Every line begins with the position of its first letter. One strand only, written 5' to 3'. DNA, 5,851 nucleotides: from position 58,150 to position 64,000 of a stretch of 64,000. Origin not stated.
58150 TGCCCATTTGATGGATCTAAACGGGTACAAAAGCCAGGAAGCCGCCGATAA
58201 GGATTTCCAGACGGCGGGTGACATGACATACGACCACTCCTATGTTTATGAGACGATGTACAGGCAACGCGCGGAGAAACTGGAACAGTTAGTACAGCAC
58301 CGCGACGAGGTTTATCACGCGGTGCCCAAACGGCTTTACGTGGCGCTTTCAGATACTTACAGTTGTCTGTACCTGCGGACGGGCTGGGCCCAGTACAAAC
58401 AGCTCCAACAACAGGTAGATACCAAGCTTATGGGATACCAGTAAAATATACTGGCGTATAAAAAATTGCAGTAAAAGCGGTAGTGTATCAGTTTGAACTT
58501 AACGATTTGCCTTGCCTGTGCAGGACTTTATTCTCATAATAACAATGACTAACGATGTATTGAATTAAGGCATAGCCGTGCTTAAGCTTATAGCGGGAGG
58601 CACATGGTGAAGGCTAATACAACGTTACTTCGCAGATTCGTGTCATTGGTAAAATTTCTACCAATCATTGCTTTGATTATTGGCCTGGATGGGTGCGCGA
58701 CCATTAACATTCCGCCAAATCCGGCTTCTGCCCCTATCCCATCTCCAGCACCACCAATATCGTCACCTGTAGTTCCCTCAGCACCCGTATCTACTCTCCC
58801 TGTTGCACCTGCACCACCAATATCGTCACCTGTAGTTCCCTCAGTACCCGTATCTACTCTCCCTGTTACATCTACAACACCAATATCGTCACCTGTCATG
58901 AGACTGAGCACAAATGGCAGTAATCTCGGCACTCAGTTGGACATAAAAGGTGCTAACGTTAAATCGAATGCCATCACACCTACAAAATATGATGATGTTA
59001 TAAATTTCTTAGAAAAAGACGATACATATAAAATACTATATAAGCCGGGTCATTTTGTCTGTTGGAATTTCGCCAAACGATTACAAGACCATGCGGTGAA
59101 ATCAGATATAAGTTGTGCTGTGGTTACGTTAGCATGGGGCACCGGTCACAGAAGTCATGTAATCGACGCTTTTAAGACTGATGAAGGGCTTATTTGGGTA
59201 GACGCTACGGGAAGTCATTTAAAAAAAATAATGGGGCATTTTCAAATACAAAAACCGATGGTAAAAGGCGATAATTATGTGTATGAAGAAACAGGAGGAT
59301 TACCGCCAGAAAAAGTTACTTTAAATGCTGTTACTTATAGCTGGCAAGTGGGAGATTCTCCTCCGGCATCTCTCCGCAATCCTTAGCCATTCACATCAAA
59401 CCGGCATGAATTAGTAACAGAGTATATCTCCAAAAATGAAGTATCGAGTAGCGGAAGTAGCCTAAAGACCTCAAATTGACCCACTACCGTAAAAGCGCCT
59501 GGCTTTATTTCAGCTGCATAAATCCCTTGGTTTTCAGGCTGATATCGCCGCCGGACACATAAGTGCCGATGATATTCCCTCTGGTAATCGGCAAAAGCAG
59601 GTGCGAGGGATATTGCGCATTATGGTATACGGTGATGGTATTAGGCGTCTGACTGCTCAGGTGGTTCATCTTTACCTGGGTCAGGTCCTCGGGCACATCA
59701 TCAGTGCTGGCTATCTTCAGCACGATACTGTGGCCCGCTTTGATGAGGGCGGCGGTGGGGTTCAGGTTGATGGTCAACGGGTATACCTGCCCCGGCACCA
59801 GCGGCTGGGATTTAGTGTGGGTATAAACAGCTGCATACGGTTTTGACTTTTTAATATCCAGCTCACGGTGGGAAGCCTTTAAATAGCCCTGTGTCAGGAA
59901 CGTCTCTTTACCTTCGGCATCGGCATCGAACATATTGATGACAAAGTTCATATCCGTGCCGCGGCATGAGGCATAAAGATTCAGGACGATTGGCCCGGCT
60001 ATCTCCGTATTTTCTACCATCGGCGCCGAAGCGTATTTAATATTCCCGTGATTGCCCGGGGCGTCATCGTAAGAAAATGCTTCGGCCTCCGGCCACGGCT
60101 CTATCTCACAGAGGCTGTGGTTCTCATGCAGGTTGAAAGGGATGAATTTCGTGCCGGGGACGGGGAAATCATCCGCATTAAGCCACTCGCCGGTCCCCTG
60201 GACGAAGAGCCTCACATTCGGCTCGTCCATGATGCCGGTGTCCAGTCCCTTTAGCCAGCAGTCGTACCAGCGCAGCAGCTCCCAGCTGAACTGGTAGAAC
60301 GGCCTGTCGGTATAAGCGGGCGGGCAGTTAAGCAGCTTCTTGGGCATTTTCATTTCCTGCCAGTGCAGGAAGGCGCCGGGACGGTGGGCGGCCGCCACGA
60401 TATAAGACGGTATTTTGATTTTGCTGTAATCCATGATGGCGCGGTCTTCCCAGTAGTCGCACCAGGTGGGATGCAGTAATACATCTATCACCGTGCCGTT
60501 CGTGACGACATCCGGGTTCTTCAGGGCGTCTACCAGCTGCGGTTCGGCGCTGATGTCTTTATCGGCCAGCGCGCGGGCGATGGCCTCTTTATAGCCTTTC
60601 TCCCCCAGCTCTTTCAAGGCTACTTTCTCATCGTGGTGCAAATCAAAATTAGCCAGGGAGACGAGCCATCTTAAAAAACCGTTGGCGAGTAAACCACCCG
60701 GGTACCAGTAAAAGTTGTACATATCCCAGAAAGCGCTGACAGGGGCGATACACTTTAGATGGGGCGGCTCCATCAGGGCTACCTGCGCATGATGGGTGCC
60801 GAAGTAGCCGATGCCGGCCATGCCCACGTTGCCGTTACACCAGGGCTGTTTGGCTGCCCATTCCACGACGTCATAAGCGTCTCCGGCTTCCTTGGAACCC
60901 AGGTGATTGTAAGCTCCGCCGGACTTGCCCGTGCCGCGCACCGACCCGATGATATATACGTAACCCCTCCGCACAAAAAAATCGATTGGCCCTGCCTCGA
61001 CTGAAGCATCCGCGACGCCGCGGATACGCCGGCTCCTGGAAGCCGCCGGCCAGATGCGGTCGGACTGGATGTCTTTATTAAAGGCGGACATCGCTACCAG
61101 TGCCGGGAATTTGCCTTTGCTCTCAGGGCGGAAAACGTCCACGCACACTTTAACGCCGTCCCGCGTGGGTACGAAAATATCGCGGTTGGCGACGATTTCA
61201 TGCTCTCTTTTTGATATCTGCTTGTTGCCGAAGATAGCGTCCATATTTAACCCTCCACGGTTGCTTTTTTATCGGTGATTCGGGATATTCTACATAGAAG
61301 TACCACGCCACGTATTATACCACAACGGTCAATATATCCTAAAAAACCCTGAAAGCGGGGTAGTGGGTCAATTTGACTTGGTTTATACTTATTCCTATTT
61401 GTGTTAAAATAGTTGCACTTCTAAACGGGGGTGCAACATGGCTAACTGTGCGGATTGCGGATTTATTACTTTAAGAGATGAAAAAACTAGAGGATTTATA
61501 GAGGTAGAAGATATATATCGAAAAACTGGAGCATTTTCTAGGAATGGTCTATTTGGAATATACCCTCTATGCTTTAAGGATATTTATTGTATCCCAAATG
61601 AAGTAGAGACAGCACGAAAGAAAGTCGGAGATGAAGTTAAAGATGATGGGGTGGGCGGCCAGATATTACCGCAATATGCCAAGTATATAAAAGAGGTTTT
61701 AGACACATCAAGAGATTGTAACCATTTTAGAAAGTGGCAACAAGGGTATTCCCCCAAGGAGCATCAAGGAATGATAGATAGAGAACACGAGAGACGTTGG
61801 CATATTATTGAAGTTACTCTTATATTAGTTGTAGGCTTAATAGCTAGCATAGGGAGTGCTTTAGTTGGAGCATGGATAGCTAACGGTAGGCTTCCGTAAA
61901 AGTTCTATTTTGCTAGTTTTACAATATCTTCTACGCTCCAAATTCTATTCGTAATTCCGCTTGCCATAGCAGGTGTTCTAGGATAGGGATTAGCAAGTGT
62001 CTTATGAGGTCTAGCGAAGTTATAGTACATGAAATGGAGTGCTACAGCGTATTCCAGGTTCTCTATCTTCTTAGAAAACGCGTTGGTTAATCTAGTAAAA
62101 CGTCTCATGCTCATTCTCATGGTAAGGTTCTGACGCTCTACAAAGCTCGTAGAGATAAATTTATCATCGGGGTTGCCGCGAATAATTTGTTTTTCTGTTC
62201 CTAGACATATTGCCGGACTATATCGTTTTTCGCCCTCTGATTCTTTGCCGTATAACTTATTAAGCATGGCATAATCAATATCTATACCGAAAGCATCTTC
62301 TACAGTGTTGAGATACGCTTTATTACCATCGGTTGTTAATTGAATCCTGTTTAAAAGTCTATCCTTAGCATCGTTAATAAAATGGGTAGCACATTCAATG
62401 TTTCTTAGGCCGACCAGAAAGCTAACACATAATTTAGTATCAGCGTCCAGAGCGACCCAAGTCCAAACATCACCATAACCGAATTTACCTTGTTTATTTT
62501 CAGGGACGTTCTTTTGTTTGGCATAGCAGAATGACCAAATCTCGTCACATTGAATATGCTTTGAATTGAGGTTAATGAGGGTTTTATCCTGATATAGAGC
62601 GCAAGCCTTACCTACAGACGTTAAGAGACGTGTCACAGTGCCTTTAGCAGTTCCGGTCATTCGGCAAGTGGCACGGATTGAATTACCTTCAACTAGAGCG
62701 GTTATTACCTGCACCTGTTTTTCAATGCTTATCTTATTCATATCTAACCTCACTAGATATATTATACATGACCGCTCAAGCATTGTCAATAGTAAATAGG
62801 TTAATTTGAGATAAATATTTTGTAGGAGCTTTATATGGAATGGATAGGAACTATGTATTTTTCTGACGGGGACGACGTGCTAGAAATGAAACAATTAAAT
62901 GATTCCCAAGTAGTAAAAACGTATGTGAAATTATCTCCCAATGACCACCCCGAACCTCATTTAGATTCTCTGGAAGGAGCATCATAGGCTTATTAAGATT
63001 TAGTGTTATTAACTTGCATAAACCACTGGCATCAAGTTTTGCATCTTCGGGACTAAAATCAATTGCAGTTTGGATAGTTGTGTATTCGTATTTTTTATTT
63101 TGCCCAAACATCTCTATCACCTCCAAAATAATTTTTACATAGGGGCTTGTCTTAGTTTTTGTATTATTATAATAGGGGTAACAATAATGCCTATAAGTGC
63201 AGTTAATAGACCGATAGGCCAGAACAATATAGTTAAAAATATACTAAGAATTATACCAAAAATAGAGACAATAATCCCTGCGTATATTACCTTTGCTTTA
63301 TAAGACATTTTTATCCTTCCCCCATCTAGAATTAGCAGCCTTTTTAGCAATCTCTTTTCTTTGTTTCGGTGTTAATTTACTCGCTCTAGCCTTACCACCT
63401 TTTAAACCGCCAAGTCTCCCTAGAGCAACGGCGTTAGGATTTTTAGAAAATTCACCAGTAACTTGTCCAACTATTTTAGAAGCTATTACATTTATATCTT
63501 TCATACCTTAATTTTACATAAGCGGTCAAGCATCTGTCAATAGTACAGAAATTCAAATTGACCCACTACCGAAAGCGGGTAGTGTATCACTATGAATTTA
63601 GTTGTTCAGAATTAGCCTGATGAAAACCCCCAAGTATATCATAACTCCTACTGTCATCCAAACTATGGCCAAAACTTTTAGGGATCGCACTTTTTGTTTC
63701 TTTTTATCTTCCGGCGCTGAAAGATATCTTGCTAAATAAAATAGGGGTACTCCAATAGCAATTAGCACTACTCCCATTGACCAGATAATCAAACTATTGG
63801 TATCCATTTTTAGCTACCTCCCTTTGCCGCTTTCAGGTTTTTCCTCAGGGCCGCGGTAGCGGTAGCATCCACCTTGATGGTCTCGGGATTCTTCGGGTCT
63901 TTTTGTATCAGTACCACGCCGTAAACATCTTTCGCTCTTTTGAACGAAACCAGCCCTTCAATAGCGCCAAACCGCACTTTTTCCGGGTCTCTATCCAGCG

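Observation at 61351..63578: Intact IS1-family element (2.2 kb) with perfect 18-bp ends, 8-bp target duplication and four passenger ORFs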

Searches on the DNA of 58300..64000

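Call 74: search_rna_families(source=window, start=58300, end=64000, threshold=evalue, max_evalue=1)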
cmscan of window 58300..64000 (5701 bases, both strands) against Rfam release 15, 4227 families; matches with E-value up to 1: 0.
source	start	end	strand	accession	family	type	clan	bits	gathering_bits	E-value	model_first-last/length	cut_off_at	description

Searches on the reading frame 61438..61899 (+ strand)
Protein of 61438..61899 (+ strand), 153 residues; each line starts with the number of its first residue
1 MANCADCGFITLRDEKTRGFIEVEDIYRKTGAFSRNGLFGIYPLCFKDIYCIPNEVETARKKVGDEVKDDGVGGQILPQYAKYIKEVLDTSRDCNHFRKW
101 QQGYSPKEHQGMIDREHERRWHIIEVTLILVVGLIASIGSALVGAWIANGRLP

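Call 5: search_protein_families(library=pfam, proteins=[window:61438-61899:+], max_evalue=1)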
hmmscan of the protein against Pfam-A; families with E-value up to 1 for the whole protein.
window:61438-61899:+ (153 aa): 0 families

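Call 6: search_protein_families(library=ncbifam, proteins=[window:61438-61899:+], max_evalue=1)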
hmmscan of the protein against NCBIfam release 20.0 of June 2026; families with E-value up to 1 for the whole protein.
window:61438-61899:+ (153 aa): 1 family
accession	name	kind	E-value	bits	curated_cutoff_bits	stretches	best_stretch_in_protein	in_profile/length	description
NF009013.0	PRK12355.2-4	subfamily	0.23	9.9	605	1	44-72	368-396/576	type-F conjugative transfer system mating-pair stabilization protein TraN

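Call 12: search_protein_families(library=phrogs, proteins=[window:61438-61899:+], max_evalue=0.1)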
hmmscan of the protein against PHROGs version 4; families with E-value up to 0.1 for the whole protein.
window:61438-61899:+ (153 aa): 0 families

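Call 30: find_homologous_proteins(query=window:61438-61899:+, max_evalue=0.001)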
Query window:61438-61899:+ (153 aa): 1 proteins with E <= 0.001 among 55 candidates.
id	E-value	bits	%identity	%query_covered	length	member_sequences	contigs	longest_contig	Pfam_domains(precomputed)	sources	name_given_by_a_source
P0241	2.9e-101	354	100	100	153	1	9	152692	-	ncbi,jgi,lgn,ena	jgi:hypothetical protein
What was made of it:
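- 61438..61899 (+): Cargo bay 2 gene: 153-aa protein with N-terminal CxxC and a C-terminal TM segment, convergent with the transposase. The 5.8-billion-protein search found no homolog except itself (call 30).
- Tried and rejected: Homologs of the 153-aa ORF in the big database: none but itself (call 30).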

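Call 33: search_protein_families(library=padloc, proteins=[window:61438-61899:+], max_evalue=0.1)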
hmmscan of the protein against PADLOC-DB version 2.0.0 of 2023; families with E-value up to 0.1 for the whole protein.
window:61438-61899:+ (153 aa): 0 families
